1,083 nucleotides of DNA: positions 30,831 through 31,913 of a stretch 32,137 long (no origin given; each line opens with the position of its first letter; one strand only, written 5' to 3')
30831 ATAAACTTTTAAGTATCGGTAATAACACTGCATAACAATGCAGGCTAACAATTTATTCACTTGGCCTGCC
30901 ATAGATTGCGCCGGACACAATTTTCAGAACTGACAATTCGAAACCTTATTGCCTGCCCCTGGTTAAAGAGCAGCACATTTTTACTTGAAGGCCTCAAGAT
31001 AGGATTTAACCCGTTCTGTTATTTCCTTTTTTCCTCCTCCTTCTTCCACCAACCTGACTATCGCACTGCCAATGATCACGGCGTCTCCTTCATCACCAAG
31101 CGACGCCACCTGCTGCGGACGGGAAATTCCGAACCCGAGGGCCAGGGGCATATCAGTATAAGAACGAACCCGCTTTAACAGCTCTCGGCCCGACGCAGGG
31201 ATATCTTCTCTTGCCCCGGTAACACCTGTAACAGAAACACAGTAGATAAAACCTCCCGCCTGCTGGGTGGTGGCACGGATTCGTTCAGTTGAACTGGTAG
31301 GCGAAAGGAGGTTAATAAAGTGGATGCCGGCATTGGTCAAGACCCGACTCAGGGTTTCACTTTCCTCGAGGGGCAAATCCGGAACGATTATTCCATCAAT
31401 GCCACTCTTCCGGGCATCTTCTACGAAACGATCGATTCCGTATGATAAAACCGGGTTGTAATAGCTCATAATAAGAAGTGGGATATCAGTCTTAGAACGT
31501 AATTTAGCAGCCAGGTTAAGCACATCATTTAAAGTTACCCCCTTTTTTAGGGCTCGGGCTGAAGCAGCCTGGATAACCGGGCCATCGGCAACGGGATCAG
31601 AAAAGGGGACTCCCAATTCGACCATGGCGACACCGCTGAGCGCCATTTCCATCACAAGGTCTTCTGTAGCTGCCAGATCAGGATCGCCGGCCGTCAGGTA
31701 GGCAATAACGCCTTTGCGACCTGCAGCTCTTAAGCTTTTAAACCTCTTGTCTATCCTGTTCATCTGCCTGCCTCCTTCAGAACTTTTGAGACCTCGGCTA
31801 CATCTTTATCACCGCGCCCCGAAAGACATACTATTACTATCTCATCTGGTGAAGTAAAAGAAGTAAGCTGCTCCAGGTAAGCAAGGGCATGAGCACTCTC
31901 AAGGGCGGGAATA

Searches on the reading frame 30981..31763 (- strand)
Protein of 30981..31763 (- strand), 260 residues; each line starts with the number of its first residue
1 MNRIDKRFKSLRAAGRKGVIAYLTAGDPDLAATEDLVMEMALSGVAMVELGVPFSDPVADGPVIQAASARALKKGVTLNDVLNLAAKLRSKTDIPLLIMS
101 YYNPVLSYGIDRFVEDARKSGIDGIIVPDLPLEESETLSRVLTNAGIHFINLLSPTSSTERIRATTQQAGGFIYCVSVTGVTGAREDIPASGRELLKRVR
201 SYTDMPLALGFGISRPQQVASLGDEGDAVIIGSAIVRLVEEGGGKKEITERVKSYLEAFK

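Call 7: search_protein_families(library=pfam, proteins=[window:30981-31763:-], max_evalue=0.00001)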
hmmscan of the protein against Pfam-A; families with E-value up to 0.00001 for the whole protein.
window:30981-31763:- (260 aa): 1 family
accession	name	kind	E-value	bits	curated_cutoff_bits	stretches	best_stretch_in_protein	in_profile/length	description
PF00290.26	Trp_syntA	-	5.8e-86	288.1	27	1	8-254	1-249/259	Tryptophan synthase alpha chain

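Call 64: find_encoding_contigs(protein=window:30981-31763:-, flank=10000, max_places=1)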
Protein window:30981-31763:- (260 aa): 5 contigs read that carry it; 1 place shown.
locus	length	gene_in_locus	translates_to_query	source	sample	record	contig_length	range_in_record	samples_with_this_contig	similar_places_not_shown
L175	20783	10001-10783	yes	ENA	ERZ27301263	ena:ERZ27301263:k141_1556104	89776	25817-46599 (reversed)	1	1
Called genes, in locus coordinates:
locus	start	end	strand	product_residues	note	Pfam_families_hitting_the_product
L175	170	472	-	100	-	PF01910:Thiamine_BP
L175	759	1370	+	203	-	PF00117:GATase, PF07722:Peptidase_C26 (weak)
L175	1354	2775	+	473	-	PF04715:, PF00425:Chorismate_bind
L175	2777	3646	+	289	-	PF01063:Aminotran_4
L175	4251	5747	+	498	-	PF04715:, PF00425:Chorismate_bind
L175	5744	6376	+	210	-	PF00117:GATase, PF07722:Peptidase_C26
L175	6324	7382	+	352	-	PF02885:Glycos_trans_3N, PF00591:Glycos_transf_3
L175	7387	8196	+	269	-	PF00218:IGPS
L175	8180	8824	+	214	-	PF00697:PRAI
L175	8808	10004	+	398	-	PF00291:PALP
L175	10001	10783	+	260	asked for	PF00290:Trp_syntA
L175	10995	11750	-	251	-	PF01209:Ubie_methyltran (weak), PF05401:NodS, PF13489:Methyltransf_23, PF13847:Methyltransf_31, PF08241:Methyltransf_11, PF08242:Methyltransf_12, PF13649:Methyltransf_25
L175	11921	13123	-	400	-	PF00704:Glyco_hydro_18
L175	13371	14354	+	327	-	PF00132:Hexapep (faint)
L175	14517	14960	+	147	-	PF02639:DUF188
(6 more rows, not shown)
